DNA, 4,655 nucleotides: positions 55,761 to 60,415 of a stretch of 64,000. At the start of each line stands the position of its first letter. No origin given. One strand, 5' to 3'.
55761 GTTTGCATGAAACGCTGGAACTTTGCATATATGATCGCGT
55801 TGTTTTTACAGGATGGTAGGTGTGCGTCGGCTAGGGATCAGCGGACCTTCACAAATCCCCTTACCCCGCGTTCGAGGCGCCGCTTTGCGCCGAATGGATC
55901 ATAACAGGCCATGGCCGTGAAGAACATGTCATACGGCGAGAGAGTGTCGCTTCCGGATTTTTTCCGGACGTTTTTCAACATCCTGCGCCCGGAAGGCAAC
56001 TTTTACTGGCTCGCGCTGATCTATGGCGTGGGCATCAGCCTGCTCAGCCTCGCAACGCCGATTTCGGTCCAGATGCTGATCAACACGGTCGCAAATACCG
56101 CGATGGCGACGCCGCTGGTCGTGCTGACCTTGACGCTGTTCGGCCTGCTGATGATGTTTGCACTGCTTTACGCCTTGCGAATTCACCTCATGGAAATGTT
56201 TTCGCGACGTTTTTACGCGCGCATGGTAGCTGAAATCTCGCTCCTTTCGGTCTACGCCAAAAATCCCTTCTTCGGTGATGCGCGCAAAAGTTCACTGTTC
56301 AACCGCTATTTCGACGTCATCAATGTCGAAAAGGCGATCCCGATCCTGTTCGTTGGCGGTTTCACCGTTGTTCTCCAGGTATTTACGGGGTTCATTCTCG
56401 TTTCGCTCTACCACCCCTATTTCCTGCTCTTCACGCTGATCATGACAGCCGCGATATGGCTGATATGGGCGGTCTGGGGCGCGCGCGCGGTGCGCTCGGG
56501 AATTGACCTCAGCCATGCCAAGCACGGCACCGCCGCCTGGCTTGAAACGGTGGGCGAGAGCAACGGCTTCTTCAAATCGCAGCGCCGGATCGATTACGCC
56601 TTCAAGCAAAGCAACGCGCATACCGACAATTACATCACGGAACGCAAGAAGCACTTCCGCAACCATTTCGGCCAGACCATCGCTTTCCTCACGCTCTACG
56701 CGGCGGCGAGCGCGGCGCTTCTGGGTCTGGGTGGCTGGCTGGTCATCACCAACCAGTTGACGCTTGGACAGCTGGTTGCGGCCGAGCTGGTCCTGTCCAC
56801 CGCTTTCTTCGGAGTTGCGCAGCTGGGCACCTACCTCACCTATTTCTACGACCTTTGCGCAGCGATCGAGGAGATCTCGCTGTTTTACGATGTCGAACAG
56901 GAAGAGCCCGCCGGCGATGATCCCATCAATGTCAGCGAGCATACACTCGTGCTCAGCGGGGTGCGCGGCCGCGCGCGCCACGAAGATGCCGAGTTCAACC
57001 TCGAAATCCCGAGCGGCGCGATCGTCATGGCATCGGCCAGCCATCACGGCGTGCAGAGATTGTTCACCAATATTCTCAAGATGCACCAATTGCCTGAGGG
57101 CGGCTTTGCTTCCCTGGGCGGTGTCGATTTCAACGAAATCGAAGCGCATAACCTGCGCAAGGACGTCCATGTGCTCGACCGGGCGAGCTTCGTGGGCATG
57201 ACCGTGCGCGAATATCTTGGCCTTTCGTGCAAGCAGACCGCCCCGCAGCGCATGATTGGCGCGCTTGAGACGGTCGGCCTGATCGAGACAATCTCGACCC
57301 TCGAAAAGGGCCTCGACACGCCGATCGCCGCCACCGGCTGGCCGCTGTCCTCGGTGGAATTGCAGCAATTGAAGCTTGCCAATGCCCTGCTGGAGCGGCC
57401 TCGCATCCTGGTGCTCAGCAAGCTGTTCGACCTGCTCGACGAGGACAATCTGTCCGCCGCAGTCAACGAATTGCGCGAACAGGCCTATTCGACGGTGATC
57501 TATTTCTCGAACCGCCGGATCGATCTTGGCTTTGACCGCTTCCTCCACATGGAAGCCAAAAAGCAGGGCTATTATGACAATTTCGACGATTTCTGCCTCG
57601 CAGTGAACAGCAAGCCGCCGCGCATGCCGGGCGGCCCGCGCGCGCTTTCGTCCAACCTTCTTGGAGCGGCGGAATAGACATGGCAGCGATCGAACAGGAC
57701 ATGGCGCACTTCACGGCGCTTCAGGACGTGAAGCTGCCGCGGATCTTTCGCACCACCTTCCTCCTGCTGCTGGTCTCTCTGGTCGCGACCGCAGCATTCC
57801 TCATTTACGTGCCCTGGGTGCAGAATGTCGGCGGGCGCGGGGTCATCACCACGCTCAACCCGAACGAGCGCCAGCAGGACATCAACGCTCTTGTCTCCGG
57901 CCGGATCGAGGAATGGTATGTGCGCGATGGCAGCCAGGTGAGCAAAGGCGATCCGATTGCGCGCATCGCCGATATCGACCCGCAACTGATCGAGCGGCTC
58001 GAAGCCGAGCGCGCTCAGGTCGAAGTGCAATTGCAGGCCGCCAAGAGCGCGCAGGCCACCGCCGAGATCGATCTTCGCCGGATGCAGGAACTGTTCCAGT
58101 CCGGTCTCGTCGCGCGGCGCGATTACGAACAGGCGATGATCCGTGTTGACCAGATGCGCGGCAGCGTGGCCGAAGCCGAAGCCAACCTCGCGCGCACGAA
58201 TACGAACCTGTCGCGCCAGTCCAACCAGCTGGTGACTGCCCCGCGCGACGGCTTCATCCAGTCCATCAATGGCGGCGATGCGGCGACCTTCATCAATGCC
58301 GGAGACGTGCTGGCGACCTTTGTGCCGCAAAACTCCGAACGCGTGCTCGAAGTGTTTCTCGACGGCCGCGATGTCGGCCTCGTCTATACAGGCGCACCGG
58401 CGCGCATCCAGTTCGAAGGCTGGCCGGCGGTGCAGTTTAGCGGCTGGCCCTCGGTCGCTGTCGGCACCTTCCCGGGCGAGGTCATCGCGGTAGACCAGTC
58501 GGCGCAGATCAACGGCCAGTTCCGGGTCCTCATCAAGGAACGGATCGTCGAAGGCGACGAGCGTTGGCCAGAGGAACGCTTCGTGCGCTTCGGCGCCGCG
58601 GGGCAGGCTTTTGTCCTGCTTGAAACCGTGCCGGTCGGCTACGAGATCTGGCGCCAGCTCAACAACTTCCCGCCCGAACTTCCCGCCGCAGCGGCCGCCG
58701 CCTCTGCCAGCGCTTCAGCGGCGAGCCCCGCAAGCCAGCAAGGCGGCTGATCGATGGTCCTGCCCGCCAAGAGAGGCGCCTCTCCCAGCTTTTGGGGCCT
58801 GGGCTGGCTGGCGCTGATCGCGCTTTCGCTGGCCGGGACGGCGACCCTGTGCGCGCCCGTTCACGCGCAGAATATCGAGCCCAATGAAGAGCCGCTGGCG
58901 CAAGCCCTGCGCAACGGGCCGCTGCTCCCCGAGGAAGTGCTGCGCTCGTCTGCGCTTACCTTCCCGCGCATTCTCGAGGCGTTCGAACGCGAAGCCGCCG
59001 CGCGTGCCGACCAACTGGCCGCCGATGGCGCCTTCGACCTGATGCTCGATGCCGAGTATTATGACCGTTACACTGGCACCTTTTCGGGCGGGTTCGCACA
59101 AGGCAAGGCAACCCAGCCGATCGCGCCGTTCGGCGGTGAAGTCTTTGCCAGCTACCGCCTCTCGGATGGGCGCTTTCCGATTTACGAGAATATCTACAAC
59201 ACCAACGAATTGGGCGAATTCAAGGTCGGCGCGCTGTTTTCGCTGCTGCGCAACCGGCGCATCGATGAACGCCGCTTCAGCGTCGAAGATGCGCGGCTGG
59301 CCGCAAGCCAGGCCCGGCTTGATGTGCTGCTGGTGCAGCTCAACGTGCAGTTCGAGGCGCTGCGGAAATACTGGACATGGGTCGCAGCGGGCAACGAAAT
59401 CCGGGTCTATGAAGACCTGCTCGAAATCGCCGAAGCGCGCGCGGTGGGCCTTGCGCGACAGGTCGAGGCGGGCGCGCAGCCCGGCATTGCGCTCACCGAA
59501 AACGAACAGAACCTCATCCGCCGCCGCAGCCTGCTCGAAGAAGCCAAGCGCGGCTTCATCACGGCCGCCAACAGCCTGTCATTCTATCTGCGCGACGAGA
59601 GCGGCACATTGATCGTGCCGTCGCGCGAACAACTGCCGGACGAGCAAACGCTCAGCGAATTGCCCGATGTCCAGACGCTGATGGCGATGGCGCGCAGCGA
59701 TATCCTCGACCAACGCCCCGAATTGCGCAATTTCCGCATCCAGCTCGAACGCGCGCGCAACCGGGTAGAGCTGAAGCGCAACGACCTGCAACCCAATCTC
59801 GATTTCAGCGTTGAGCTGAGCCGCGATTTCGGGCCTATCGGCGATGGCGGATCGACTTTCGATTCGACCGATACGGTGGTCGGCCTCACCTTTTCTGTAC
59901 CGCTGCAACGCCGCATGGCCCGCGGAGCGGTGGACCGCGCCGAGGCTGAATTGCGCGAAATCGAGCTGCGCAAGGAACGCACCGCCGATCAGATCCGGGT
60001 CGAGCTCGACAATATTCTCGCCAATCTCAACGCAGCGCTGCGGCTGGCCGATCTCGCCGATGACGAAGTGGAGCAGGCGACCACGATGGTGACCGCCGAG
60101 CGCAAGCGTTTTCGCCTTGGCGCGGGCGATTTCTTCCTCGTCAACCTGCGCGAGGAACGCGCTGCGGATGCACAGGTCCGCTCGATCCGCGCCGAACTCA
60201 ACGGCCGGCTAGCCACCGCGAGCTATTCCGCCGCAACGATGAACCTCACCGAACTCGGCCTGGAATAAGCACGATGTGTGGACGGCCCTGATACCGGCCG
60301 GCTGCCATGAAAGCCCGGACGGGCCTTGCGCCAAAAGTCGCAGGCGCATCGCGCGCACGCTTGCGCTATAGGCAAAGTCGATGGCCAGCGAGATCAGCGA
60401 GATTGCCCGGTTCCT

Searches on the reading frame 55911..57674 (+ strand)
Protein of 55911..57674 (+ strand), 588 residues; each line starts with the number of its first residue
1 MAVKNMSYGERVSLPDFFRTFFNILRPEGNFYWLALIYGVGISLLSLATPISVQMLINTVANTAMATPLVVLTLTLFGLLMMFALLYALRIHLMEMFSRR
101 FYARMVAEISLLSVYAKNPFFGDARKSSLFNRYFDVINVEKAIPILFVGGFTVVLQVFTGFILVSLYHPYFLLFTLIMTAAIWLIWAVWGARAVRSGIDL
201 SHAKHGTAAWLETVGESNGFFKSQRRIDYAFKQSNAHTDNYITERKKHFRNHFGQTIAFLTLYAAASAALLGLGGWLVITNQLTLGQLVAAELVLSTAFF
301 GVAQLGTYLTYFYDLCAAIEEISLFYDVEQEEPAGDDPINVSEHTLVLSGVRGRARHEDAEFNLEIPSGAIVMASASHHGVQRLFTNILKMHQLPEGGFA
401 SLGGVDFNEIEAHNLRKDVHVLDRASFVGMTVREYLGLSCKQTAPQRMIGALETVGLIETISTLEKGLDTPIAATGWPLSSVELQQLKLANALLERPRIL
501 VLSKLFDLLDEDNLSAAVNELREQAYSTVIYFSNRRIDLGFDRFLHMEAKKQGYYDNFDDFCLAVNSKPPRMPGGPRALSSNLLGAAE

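Call 18: search_protein_families(library=ncbifam, max_evalue=1e-15, proteins=[window:55911-57674:+])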
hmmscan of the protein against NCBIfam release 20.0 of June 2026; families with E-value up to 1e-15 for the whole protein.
window:55911-57674:+ (588 aa): 6 families
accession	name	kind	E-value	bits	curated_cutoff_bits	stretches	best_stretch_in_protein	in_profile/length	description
TIGR01846.1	type_I_sec_HlyB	subfamily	3.4e-23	81.8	725.55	1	36-534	145-650/694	type I secretion system permease/ATPase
TIGR03375.1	type_I_sec_LssB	subfamily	8.6e-23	80.5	693.1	1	21-523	140-648/696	type I secretion system permease/ATPase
TIGR01193.1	bacteriocin_ABC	subfamily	7.8e-21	74.3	523.85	1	18-535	144-668/708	peptide cleavage/export ABC transporter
TIGR01842.1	type_I_sec_PrtD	subfamily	1e-17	63.9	510.15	1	33-533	9-512/544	type I secretion system permease/ATPase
TIGR03796.1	NHLM_micro_ABC1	equivalog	1.4e-17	63.2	853.3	1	32-530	156-667/710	NHLP family bacteriocin export ABC transporter peptidase/permease/ATPase subunit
TIGR03797.1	NHLM_micro_ABC2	equivalog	1.6e-16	60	709.4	1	35-513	141-623/686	NHLP bacteriocin export ABC transporter permease/ATPase subunit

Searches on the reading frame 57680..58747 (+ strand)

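Call 47: search_protein_families(library=pfam, max_evalue=0.00001, proteins=[window:57680-58747:+])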
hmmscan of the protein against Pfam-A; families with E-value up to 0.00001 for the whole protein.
window:57680-58747:+ (356 aa): 3 families
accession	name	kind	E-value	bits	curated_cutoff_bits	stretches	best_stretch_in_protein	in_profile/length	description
PF13437.12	HlyD_3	-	4.1e-14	53.7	22.2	1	185-246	2-62/106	HlyD family secretion protein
PF13533.13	Biotin_lipoyl_2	-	1.1e-10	41.5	29.8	1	68-96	3-31/32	Biotin-lipoyl like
PF16576.10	HlyD_D23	-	1.2e-06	28.4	30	1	63-255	17-179/214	Barrel-sandwich domain of CusB or HlyD membrane-fusion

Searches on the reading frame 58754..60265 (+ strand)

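Call 47: search_protein_families(library=pfam, max_evalue=0.00001, proteins=[window:58754-60265:+])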
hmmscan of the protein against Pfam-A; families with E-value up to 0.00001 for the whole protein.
window:58754-60265:+ (504 aa): 1 family
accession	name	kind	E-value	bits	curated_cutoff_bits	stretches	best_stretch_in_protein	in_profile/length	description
PF02321.23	OEP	-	3.5e-34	118.7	22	2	315-494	6-185/187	Outer membrane efflux protein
